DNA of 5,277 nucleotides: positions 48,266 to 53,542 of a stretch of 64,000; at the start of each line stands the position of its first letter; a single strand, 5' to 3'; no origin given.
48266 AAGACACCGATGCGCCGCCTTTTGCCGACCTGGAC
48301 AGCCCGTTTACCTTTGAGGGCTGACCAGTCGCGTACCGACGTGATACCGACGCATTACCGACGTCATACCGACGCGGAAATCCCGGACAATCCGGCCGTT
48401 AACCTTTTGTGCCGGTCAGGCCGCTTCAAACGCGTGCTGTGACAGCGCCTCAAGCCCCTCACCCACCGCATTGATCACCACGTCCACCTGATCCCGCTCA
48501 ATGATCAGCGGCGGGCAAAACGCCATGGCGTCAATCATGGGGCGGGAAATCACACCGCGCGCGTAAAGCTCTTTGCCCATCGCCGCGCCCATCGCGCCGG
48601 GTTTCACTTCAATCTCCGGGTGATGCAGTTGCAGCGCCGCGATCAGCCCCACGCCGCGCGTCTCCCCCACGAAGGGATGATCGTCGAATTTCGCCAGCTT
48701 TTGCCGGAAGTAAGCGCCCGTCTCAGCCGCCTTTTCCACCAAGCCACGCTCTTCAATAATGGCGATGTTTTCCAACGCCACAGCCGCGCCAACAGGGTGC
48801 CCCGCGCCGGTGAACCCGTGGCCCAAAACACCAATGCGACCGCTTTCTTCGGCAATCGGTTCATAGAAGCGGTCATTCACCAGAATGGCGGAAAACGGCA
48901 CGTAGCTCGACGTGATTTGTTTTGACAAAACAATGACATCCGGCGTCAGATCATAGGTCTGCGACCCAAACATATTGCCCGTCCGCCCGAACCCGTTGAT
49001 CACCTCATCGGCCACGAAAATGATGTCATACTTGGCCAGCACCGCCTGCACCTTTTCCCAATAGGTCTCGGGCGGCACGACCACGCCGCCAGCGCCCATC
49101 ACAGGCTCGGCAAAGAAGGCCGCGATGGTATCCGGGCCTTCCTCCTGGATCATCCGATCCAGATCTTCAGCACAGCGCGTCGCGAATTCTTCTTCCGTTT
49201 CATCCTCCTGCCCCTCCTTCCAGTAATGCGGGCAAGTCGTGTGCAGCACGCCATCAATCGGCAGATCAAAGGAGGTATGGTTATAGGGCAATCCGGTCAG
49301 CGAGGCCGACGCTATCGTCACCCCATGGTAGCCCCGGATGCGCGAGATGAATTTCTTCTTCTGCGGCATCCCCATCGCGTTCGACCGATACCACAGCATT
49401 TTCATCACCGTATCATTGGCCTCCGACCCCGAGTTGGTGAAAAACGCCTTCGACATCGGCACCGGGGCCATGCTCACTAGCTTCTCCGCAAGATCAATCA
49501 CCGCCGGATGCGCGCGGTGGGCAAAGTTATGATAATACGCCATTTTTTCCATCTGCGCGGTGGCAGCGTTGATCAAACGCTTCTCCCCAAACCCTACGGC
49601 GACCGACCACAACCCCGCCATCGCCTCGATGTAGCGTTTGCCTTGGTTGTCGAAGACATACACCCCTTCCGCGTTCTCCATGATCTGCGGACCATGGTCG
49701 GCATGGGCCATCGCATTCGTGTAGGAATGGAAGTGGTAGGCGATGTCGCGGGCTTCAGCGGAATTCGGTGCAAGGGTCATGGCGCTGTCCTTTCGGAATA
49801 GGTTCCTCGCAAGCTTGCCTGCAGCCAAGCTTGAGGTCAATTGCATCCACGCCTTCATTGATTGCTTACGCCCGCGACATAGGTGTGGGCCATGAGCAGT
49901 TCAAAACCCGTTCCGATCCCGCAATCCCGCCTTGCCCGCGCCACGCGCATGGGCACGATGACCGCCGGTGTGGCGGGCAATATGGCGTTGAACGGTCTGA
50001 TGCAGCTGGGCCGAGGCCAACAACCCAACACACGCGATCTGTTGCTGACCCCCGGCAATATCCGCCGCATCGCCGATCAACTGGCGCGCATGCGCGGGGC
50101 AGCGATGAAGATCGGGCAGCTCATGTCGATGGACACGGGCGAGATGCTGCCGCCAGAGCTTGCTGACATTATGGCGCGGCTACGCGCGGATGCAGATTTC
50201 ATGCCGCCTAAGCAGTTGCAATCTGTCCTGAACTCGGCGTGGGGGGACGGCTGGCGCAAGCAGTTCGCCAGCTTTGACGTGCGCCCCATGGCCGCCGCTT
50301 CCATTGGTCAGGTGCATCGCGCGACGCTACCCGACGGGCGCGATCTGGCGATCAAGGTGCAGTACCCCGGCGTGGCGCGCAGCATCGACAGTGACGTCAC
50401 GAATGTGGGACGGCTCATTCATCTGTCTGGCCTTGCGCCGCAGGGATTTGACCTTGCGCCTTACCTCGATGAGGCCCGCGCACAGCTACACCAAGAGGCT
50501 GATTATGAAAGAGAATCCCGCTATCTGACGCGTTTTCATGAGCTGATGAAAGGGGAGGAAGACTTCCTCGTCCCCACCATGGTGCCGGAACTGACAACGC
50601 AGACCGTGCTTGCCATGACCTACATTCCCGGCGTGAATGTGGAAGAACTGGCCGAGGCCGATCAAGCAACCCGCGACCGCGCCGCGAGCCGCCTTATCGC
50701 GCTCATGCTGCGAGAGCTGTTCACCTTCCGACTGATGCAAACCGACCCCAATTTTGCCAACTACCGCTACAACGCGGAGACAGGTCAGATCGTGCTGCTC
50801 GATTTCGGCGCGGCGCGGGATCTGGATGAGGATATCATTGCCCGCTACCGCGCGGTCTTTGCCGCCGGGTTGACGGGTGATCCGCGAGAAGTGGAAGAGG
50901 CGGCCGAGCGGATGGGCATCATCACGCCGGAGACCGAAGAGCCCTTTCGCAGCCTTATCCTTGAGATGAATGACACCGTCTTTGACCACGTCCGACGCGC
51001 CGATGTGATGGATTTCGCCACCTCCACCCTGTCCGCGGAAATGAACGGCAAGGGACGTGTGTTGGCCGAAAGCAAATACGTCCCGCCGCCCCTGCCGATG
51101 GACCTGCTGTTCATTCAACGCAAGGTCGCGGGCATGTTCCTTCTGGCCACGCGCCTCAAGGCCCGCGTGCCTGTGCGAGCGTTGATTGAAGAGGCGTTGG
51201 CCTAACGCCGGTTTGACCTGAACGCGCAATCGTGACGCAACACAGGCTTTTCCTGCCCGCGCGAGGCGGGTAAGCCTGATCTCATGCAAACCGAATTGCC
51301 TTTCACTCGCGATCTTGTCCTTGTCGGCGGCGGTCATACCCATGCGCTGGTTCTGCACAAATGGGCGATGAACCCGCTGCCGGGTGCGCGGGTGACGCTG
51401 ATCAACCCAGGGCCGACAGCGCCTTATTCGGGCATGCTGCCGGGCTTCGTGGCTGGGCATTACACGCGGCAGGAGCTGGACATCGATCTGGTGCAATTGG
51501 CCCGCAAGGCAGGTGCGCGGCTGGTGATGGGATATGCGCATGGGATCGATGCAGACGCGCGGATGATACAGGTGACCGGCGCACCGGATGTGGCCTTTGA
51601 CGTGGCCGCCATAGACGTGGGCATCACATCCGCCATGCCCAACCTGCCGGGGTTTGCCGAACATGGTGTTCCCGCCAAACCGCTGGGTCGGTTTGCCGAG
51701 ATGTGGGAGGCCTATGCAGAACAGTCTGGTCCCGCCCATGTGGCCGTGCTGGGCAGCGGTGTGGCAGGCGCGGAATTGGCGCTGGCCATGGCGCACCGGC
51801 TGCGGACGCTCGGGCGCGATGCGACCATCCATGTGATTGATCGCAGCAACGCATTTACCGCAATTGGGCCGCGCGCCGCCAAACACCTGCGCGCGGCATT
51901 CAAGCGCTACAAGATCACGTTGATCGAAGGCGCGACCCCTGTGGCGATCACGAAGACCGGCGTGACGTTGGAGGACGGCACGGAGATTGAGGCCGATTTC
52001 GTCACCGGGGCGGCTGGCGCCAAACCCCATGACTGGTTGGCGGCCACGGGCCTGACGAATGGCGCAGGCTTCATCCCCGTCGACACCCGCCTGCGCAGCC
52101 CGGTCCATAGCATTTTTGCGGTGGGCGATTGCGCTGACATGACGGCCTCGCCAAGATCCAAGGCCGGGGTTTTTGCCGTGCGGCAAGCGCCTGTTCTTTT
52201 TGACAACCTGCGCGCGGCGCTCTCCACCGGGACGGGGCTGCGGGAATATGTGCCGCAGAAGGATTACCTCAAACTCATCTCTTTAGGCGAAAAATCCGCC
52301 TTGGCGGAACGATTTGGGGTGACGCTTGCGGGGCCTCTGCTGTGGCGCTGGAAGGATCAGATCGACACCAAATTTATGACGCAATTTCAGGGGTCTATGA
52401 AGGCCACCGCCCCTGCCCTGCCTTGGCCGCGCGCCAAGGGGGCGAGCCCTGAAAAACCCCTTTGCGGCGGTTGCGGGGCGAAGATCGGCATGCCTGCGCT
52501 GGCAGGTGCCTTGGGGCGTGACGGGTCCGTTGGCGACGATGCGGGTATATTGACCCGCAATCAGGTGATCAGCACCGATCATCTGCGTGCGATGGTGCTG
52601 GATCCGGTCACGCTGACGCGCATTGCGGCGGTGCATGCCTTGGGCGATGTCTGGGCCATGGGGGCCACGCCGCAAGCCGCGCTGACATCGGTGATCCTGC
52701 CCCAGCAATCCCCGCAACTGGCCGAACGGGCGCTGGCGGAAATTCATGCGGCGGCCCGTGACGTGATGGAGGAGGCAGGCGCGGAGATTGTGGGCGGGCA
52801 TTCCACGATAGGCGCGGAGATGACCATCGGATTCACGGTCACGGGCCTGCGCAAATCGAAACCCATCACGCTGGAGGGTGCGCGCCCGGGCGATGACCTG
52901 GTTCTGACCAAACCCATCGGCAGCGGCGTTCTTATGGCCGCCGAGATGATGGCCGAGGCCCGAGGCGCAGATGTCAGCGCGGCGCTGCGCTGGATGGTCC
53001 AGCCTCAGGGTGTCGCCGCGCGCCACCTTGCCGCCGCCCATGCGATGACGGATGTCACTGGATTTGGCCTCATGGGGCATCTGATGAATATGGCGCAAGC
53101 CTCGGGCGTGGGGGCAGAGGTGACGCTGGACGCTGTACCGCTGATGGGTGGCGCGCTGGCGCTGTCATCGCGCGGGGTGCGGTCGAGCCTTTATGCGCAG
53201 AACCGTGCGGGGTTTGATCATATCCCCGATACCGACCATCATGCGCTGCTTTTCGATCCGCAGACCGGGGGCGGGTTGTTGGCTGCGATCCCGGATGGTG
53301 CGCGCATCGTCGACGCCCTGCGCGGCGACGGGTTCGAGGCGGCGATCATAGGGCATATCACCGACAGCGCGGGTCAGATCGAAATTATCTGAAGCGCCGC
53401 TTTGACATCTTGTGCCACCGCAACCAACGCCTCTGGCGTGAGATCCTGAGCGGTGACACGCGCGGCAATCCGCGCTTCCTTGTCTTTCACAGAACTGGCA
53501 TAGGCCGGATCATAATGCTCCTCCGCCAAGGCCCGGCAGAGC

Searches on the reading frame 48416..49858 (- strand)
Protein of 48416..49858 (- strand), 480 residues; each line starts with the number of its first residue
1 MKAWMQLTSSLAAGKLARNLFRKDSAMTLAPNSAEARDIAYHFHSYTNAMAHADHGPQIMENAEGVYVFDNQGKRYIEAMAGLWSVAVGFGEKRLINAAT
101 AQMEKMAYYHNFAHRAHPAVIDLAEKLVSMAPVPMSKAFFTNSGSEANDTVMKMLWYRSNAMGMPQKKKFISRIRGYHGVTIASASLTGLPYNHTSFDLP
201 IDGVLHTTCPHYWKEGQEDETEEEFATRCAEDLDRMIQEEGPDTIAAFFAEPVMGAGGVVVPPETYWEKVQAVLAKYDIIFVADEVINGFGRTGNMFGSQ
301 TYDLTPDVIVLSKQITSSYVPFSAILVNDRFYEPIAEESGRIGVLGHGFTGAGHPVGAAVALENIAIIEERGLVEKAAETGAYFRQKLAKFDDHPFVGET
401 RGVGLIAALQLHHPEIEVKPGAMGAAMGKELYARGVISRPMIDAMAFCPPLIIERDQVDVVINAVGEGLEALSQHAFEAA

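Call 17: search_protein_families(library=pfam, proteins=[window:48416-49858:-])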
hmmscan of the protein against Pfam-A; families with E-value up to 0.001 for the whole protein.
window:48416-49858:- (480 aa): 1 family
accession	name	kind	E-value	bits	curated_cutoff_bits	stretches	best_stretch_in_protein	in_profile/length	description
PF00202.27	Aminotran_3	-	6.4e-79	265.9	30.5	1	57-464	10-398/403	Aminotransferase class-III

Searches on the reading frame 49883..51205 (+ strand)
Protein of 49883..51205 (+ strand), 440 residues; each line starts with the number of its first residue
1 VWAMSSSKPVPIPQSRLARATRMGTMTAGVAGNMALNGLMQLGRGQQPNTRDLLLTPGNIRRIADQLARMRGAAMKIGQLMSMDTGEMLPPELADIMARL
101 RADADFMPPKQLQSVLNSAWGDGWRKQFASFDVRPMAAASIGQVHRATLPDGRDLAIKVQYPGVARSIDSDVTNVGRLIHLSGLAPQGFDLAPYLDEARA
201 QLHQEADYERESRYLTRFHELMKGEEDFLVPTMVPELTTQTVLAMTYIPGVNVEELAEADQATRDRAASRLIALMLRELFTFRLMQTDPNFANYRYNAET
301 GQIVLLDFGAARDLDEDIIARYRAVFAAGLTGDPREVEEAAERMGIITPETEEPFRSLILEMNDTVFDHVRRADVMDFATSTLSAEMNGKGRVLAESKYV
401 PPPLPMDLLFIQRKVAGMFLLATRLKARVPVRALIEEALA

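Call 17: search_protein_families(library=pfam, proteins=[window:49883-51205:+])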
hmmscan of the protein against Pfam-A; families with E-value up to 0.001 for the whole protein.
window:49883-51205:+ (440 aa): 1 family
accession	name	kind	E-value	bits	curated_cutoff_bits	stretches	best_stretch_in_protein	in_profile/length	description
PF03109.22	ABC1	-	3.2e-62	210.3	22.9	1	100-339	2-242/244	ABC1 atypical kinase-like domain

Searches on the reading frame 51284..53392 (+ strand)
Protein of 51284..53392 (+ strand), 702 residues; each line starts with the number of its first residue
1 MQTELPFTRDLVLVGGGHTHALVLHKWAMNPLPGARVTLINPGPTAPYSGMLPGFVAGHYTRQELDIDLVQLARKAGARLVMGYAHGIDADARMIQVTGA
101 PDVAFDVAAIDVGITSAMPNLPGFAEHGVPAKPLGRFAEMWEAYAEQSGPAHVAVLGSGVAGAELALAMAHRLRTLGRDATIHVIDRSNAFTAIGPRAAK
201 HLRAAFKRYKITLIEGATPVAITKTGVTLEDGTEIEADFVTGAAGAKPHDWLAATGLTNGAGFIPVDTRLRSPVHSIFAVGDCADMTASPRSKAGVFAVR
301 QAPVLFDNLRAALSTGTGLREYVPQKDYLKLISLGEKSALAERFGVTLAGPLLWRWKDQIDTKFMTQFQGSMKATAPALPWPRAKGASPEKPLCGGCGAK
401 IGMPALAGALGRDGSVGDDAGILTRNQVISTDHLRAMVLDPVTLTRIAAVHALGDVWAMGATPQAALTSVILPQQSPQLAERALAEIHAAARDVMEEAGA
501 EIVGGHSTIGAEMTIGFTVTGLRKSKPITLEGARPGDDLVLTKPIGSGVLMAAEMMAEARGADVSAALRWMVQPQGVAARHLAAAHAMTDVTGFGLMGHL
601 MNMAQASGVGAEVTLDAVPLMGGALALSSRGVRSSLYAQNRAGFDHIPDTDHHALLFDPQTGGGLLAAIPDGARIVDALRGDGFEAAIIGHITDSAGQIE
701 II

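Call 17: search_protein_families(library=pfam, proteins=[window:51284-53392:+])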
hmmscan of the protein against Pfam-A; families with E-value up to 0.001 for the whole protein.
window:51284-53392:+ (702 aa): 4 families
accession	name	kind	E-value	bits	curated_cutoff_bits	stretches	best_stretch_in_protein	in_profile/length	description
PF07992.20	Pyr_redox_2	-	3.6e-30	105.8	26.1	1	10-289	2-278/291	Pyridine nucleotide-disulphide oxidoreductase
PF02769.27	AIRS_C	-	1.2e-17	64.9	23.1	1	534-697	1-150/156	AIR synthase related protein, C-terminal domain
PF00586.29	AIRS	-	1.4e-17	64.5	24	1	417-522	1-111/112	AIR synthase related protein, N-terminal domain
PF00070.33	Pyr_redox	-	7.5e-06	26.8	22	1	152-227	1-71/82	Pyridine nucleotide-disulphide oxidoreductase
